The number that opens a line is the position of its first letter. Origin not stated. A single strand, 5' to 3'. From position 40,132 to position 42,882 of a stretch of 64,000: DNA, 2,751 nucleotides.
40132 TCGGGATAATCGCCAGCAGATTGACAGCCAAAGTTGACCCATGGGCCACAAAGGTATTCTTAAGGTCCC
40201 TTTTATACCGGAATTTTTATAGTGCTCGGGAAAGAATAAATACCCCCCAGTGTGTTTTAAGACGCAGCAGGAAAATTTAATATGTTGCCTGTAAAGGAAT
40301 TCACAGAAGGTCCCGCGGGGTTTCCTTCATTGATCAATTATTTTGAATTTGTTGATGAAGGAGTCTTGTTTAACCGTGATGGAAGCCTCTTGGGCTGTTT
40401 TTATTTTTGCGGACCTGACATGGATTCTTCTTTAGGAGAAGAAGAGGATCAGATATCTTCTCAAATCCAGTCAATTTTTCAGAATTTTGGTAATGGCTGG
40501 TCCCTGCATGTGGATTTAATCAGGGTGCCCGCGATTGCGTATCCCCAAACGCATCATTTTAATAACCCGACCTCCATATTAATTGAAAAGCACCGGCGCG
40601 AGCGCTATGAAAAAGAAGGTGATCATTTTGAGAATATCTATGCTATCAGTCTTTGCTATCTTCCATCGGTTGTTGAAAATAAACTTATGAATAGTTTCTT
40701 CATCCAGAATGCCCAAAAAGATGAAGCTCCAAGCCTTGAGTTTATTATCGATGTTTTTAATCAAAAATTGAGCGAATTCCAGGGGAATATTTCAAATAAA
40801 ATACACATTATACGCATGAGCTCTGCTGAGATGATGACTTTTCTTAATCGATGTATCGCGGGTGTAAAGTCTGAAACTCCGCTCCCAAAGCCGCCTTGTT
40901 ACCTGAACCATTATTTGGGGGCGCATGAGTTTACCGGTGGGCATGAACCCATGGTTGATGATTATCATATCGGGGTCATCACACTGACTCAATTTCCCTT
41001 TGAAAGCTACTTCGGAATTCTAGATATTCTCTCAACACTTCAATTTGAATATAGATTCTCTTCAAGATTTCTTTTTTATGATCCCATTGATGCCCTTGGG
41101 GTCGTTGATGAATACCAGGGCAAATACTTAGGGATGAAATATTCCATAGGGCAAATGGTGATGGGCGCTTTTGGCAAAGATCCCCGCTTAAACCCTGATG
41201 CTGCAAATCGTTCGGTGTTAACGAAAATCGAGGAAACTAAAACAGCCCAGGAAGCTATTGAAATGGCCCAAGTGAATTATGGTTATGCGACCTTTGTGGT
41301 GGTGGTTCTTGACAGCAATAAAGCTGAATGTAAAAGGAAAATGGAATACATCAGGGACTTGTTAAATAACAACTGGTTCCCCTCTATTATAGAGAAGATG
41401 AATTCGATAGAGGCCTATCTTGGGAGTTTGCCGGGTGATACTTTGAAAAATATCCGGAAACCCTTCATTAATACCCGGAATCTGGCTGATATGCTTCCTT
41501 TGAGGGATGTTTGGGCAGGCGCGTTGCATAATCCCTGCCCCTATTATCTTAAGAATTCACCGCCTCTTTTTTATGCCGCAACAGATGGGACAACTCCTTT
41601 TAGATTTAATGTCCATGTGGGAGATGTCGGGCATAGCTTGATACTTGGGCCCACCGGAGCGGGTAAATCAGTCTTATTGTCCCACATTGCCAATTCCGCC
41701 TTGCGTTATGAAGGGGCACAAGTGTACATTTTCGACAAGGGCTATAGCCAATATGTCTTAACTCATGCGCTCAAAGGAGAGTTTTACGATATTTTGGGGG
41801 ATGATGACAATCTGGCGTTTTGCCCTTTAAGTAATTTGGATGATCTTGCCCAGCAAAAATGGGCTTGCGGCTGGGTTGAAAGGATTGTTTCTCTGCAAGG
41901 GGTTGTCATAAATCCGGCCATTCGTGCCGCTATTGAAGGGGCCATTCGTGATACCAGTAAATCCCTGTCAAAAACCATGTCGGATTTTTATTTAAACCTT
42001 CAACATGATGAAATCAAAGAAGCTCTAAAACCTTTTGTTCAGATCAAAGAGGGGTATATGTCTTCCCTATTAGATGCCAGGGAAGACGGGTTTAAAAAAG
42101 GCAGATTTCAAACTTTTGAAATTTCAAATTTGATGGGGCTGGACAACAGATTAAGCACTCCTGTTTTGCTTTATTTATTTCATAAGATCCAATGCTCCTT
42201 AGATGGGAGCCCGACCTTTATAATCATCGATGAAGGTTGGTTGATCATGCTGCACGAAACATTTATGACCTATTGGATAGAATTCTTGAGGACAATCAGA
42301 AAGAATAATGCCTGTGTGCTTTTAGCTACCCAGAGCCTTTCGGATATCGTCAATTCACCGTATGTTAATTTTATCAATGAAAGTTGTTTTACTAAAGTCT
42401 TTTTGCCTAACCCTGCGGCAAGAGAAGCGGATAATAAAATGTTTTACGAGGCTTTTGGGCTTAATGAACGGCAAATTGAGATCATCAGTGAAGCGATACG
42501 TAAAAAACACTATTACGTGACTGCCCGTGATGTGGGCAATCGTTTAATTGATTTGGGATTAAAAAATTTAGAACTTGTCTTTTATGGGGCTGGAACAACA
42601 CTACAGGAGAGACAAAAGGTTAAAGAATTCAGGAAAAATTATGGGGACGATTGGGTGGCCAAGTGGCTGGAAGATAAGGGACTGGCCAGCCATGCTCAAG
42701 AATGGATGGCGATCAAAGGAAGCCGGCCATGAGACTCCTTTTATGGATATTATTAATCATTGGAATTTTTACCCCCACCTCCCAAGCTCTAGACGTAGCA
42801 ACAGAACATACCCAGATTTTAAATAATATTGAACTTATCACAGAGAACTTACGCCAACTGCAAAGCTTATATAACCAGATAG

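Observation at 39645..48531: Compact Trb/VirB-type type IV secretion locus with no coupling protein, relaxase or integration/replication genes in reach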

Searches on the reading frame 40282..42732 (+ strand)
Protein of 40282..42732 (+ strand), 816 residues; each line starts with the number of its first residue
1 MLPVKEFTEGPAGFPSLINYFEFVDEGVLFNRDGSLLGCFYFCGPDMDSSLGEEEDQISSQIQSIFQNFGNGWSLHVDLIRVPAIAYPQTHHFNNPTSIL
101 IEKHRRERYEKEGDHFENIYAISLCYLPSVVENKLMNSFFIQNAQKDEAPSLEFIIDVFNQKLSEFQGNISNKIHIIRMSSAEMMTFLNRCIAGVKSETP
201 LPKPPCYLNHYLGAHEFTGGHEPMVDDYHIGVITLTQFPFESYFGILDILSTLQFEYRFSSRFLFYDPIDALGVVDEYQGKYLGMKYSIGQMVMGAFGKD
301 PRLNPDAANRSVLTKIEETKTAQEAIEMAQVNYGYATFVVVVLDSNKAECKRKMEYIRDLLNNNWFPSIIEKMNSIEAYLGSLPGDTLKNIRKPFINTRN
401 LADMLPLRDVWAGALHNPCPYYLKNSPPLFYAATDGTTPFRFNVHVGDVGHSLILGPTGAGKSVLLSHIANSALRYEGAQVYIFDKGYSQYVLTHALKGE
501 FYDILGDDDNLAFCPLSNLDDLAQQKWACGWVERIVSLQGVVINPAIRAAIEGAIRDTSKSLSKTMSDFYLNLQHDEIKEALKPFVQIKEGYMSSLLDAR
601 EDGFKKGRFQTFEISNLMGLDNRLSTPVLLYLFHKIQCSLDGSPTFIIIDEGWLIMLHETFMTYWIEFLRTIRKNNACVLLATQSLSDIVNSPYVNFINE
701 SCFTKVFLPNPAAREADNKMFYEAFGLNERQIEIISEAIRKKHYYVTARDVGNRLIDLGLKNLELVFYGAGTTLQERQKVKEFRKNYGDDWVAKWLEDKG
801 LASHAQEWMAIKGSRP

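Call 3: search_protein_families(library=pfam, proteins=[window:40282-42732:+], max_evalue=0.01)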
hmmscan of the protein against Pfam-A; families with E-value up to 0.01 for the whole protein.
window:40282-42732:+ (816 aa): 6 families
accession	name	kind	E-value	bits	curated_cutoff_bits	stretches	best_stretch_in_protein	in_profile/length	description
PF19044.6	P-loop_TraG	-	7e-14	51.7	25.8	2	578-743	184-350/413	TraG P-loop domain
PF03135.19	CagE_TrbE_VirB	-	1.2e-10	42.1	21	1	311-391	123-203/204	CagE, TrbE, VirB family, component of type IV transporter system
PF12846.13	AAA_10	-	5.7e-05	22.8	27.5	0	450-486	22-58/362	AAA-like domain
PF13191.12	AAA_16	-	0.00049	21.1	32.6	1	447-543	22-104/167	AAA ATPase domain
PF25199.1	nSTAND_NTPase5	-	0.00049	20.4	34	1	453-489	45-81/145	Novel STAND NTPase 5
PF01935.23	DUF87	-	0.0006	20.4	23.2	1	451-485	25-59/220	Helicase HerA, central domain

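Call 6: search_protein_families(library=ncbifam, proteins=[window:40282-42732:+], max_evalue=0.01)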
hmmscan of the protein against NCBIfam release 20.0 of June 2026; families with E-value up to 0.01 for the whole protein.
window:40282-42732:+ (816 aa): 15 families
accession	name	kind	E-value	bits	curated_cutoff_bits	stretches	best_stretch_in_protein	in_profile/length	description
NF010404.0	PRK13830.1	subfamily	5.1e-206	686.1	810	1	1-804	1-811/818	conjugal transfer protein TrbE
NF010466.0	PRK13891.1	subfamily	2.8e-201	670.6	1322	1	4-802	33-844/852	conjugal transfer protein TrbE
NF010447.0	PRK13873.1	equivalog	1.6e-195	651.5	1020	1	1-806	1-799/815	conjugal transfer protein TrbE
TIGR00929.1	VirB4_CagE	subfamily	8.8e-133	444.2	643.1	1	12-798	6-787/792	VirB4 family type IV secretion/conjugal transfer ATPase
NF010473.0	PRK13898.1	equivalog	5.8e-59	199.9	1050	1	17-796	24-791/801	type IV secretion system ATPase VirB4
NF010427.0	PRK13853.1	equivalog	1e-32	112.9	957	1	308-796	291-777/789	type IV secretion system protein VirB4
TIGR02746.1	TraC-F-type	equivalog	1.7e-22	79.2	567.05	1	311-710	294-709/800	type IV secretion system protein TraC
NF045975.1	VirB4_plasma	equivalog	7.3e-11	40.5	590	1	644-738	760-864/894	Mbov_0397 family ICE element conjugal transfer ATPase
TIGR03744.1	traC_PFL_4706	equivalog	2.9e-10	38.7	520.6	1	316-495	342-520/892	conjugative transfer ATPase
TIGR03783.1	Bac_Flav_CT_G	subfamily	2.5e-07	29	261.55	1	575-698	596-722/829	TraG family conjugative transposon ATPase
NF045971.1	conju_CD1110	equivalog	1.4e-05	23.6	325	1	450-735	416-715/752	VirB4-like conjugal transfer ATPase, CD1110 family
NF041017.1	DNA_import_CedB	equivalog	0.00049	18.8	700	0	440-485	266-311/590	DNA import protein CedB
TIGR01277.1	thiQ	equivalog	0.00052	19.7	245.05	1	435-474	10-49/213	thiamine ABC transporter ATP-binding protein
NF008039.0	PRK10771.1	equivalog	0.00087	18.8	298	1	438-474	14-50/234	thiamine ABC transporter ATP-binding protein ThiQ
TIGR02759.1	TraD_Ftype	equivalog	0.0016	17.3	521.35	0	448-487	175-213/566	type IV conjugative transfer system coupling protein TraD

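Call 7: find_encoding_contigs(protein=window:40282-42732:+, flank=10000, max_places=10)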
Protein window:40282-42732:+ (816 aa): no gene with exactly this product is on record in the collection.

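Call 8: find_homologous_proteins(query=window:40282-42732:+, max_evalue=1e-20)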
Query window:40282-42732:+ (816 aa): 7923 proteins with E <= 1e-20 among 8000 candidates; the best 120 are listed.
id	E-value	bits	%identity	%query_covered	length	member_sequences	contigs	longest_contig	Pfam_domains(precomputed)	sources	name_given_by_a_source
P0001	0.0e+0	1703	87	100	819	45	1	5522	PF19044.7,PF27097.1,PF03135.20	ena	-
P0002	0.0e+0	1701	88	100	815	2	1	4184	PF19044.7,PF27097.1,PF03135.20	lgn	-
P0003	0.0e+0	1700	88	100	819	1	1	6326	PF19044.7,PF27097.1,PF03135.20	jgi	jgi:type IV secretion system protein VirB4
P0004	0.0e+0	1692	87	100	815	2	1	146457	PF19044.7,PF27097.1,PF03135.20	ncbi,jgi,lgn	-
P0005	0.0e+0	1682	87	100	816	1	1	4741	PF19044.7,PF27097.1,PF03135.20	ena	-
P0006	0.0e+0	1676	87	100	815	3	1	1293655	PF19044.7,PF27097.1,PF03135.20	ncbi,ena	-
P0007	0.0e+0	1649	85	100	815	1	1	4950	PF19044.7,PF27097.1,PF03135.20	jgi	jgi:type IV secretion system protein VirB4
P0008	0.0e+0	1645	84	100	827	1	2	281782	PF19044.7,PF27097.1,PF03135.20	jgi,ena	-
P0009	0.0e+0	1632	84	99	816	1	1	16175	PF19044.7,PF27097.1,PF03135.20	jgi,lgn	-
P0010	0.0e+0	1614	83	99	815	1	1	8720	PF19044.7,PF27097.1,PF03135.20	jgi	jgi:type IV secretion system protein VirB4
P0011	0.0e+0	1608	82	100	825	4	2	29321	PF19044.7,PF27097.1,PF03135.20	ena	-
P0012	0.0e+0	1604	83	100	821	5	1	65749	PF19044.7,PF27097.1,PF03135.20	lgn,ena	-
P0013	0.0e+0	1602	83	100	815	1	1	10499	PF19044.7,PF27097.1,PF03135.20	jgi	jgi:type IV secretion/conjugal transfer VirB4 family ATPase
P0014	0.0e+0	1591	82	100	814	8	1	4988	PF19044.7,PF27097.1,PF03135.20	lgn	-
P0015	0.0e+0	1586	83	98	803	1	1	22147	PF19044.7,PF27097.1,PF03135.20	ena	-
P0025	0.0e+0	1396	72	100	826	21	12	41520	PF19044.7,PF27097.1,PF03135.20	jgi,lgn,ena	-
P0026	0.0e+0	1394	71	100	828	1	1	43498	PF19044.7,PF27097.1,PF03135.20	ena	-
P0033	0.0e+0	1350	70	100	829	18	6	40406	PF19044.7,PF27097.1,PF03135.20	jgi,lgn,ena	-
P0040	0.0e+0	1140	60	99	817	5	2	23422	PF19044.7,PF27097.1,PF03135.20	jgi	-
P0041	0.0e+0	1139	58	100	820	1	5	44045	PF19044.7,PF27097.1,PF03135.20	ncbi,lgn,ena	-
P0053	8.3e-229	780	44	99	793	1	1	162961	PF19044.7,PF27097.1,PF01935.24,PF03135.20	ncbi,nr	ncbi:MAG: DUF87 domain-containing protein [Candidatus Omnitrophica bacterium]|nr:DUF87 domain-contai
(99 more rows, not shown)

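Call 15: find_encoding_contigs(protein=P0006, flank=10000, max_places=3)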
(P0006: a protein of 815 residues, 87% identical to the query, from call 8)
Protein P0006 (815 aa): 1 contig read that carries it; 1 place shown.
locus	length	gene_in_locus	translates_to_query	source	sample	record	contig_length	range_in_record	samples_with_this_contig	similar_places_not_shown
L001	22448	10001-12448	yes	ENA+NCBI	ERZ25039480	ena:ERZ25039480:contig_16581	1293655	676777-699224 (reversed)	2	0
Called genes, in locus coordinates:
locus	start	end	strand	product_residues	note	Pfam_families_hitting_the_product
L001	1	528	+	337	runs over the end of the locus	PF00248:Aldo_ket_red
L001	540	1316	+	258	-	PF00106:adh_short, PF13561:adh_short_C2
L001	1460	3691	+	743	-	PF14559:TPR_19 (faint), PF21033:RMD1-3 (faint), PF00515:TPR_1, PF07719:TPR_2 (weak), PF13414:TPR_11, PF13424:TPR_12 (faint)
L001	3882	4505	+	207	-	PF01135:PCMT, PF00398:RrnaAD, PF08241:Methyltransf_11 (faint), PF13847:Methyltransf_31, PF13649:Methyltransf_25 (weak)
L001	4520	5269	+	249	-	PF14451:Ub-Mut7C, PF01927:Mut7-C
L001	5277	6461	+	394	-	PF01139:RtcB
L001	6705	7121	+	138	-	PF01894:YjbQ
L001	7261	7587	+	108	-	-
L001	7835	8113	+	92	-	PF08734:GYD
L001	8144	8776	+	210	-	PF02834:LigT_PEase, PF10469:AKAP7_NLS (weak), PF13563:2_5_RNA_ligase2, PF02834:LigT_PEase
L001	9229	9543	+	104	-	PF04956:TrbC (weak)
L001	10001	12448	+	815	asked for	PF27097:VirB4_TrbE_N, PF03135:CagE_TrbE_VirB (weak), PF19044:P-loop_TraG (weak)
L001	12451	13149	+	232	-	-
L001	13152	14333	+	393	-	PF04610:TrbL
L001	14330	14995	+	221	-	PF04335:VirB8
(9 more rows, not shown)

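Call 16: find_encoding_contigs(protein=P0004, flank=10000, max_places=2)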
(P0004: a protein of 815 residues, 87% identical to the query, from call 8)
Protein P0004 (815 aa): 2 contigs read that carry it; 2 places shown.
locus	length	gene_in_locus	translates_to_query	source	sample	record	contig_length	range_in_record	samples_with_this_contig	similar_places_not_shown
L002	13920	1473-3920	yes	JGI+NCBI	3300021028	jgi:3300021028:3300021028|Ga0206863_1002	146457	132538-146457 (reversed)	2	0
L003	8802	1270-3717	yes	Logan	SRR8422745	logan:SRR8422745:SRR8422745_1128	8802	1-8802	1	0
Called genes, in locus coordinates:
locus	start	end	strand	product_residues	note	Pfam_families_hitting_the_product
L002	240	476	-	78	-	-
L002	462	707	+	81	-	-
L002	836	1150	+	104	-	PF04956:TrbC (weak)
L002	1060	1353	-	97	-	-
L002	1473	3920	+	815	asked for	PF27097:VirB4_TrbE_N, PF03135:CagE_TrbE_VirB (weak), PF19044:P-loop_TraG (weak)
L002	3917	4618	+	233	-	-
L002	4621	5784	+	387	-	PF04610:TrbL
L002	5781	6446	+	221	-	PF04335:VirB8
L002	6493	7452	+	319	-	PF03524:CagX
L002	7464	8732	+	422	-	PF03743:TrbI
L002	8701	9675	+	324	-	PF00437:T2SSE, PF27713:UCP018868 (weak)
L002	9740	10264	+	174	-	PF09351:DUF1993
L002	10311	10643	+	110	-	-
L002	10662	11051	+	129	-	-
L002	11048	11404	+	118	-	-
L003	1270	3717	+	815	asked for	PF27097:VirB4_TrbE_N, PF03135:CagE_TrbE_VirB (weak), PF19044:P-loop_TraG (weak)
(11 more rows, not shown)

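Call 17: find_encoding_contigs(protein=P0008, flank=10000, max_places=2)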
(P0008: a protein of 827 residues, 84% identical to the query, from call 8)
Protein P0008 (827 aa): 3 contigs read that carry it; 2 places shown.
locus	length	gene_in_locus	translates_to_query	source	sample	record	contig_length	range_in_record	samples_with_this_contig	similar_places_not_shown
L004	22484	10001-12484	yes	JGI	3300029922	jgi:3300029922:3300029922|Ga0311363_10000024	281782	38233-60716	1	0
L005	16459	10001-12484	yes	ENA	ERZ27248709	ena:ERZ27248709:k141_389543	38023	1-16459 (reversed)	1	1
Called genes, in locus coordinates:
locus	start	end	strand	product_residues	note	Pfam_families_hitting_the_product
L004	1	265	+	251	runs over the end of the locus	PF02129:Peptidase_S15 (weak), PF20434:BD-FAE (faint), PF12146:Hydrolase_4, PF00561:Abhydrolase_1, PF12697:Abhydrolase_6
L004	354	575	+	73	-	-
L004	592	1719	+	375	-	PF02405:MlaE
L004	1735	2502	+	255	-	PF00005:ABC_tran, PF13304:AAA_21 (faint)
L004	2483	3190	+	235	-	PF02470:MlaD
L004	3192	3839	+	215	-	PF03886:ABC_trans_aux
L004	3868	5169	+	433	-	PF13431:TPR_17 (faint), PF13432:TPR_16 (weak), PF00515:TPR_1, PF07719:TPR_2, PF13181:TPR_8 (faint), PF13414:TPR_11 (weak)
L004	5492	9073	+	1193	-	-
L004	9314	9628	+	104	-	-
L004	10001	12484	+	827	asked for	PF27097:VirB4_TrbE_N, PF03135:CagE_TrbE_VirB (weak), PF19044:P-loop_TraG (weak)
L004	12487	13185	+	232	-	-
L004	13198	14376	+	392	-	PF04610:TrbL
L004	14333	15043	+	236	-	PF04335:VirB8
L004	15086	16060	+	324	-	PF03524:CagX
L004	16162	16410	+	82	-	PF04014:MazE_antitoxin (weak)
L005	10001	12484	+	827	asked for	PF27097:VirB4_TrbE_N, PF03135:CagE_TrbE_VirB (weak), PF19044:P-loop_TraG (weak)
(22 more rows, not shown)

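Call 18: find_encoding_contigs(protein=P0012, flank=10000, max_places=2)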
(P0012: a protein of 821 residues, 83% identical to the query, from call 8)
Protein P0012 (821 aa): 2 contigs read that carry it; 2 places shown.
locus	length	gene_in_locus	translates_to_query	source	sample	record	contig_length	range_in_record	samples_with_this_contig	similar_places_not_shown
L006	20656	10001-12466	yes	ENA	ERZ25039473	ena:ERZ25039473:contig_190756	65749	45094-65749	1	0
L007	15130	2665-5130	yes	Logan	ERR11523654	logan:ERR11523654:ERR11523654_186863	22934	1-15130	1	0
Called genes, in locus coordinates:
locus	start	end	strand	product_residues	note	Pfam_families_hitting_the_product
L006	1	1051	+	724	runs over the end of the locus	PF00141:peroxidase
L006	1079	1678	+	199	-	-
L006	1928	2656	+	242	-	-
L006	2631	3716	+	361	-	-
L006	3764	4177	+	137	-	-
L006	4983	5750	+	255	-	PF01145:Band_7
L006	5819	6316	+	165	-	PF10502:Peptidase_S26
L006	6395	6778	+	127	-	PF00072:Response_reg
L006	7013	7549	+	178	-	PF07894:SACK1, PF13091:PLDc_2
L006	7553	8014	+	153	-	-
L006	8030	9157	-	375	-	PF13776:DUF4172, PF02661:Fic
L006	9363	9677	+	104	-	-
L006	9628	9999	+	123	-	PF05101:VirB3 (faint)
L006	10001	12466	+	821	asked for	PF27097:VirB4_TrbE_N, PF03135:CagE_TrbE_VirB (weak), PF19044:P-loop_TraG (weak)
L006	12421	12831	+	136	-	-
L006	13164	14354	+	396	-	PF04610:TrbL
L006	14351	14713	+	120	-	PF04335:VirB8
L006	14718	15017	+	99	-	PF04335:VirB8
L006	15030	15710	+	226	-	PF03524:CagX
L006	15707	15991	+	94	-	PF03524:CagX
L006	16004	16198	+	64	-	-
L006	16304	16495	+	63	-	-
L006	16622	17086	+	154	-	PF03743:TrbI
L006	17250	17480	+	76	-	-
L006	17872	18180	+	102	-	PF00437:T2SSE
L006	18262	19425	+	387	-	PF03453:MoeA_N, PF00994:MoCF_biosynth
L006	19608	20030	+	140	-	-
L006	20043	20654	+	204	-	?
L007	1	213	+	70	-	?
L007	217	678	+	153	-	-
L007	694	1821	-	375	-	PF13776:DUF4172, PF02661:Fic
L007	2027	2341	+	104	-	-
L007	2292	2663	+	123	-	PF05101:VirB3 (faint)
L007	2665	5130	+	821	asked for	PF27097:VirB4_TrbE_N, PF03135:CagE_TrbE_VirB (weak), PF19044:P-loop_TraG (weak)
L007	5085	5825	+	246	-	-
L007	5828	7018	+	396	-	PF04610:TrbL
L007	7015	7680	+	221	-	PF04335:VirB8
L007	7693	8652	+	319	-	PF03524:CagX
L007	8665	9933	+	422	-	PF03743:TrbI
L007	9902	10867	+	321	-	PF00437:T2SSE, PF27713:UCP018868 (weak)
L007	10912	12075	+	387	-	PF03453:MoeA_N, PF00994:MoCF_biosynth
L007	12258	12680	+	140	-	-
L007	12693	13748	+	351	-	PF05201:GlutR_N, PF01488:Shikimate_DH, PF03807:F420_oxidored (faint)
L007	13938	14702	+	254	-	PF00119:ATP-synt_A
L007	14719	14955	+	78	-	PF00137:ATP-synt_C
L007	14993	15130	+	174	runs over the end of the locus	PF00430:ATP-synt_B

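Call 24: find_encoding_contigs(protein=P0053, flank=10000, max_places=2)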
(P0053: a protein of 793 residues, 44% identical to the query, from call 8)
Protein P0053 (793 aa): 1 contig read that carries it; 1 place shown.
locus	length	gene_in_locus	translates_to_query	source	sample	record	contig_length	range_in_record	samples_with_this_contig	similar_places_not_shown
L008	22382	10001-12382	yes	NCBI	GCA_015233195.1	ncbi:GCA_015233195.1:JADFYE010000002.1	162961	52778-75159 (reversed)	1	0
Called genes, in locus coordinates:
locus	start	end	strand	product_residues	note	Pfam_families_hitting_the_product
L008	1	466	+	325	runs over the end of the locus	PF08003:Methyltransf_9, PF13489:Methyltransf_23, PF13847:Methyltransf_31 (faint)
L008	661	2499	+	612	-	PF00263:Secretin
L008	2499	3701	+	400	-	-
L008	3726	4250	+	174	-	-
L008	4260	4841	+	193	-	-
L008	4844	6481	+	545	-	PF05157:MshEN (weak), PF00437:T2SSE, PF13191:AAA_16 (weak), PF13401:AAA_22 (faint)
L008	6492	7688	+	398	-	PF00482:T2SSF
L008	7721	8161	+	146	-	PF07963:N_methyl (weak)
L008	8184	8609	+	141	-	-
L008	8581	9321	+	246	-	-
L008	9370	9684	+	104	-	PF04956:TrbC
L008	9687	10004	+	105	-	PF05101:VirB3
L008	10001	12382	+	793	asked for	PF27097:VirB4_TrbE_N, PF03135:CagE_TrbE_VirB, PF01935:DUF87 (faint), PF19044:P-loop_TraG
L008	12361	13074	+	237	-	-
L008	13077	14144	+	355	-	PF04610:TrbL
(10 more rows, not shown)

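Call 25: find_encoding_contigs(protein=P0041, flank=10000, max_places=2)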
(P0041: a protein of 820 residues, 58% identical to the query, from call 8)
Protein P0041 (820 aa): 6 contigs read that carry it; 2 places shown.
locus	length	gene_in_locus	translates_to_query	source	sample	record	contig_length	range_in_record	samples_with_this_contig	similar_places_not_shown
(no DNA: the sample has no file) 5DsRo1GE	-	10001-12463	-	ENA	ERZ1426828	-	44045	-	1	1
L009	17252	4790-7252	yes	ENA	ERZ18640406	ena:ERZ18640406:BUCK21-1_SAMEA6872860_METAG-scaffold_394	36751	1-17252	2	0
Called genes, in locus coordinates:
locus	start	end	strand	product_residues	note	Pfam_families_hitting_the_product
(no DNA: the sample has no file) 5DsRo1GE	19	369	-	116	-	PF04026:SpoVG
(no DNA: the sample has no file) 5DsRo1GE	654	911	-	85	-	-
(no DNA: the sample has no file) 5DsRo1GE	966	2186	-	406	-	PF13173:AAA_14, PF13635:DUF4143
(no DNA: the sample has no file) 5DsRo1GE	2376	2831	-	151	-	-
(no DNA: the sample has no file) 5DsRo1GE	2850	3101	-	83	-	-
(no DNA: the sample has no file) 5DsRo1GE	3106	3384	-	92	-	PF04026:SpoVG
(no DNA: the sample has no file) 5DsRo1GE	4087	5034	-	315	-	PF08843:AbiEii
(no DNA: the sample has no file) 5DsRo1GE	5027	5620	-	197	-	-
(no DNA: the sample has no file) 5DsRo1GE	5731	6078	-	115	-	-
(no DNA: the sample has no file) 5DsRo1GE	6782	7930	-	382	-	PF10134:RPA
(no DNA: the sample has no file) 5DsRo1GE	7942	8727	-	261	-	-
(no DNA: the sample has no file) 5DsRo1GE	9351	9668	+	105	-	-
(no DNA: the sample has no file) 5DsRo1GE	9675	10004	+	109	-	PF05101:VirB3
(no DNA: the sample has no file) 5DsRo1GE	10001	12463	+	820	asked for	PF27097:VirB4_TrbE_N, PF03135:CagE_TrbE_VirB, PF19044:P-loop_TraG (faint)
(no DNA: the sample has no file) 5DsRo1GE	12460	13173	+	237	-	-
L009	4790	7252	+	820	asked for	PF27097:VirB4_TrbE_N, PF03135:CagE_TrbE_VirB, PF19044:P-loop_TraG (faint)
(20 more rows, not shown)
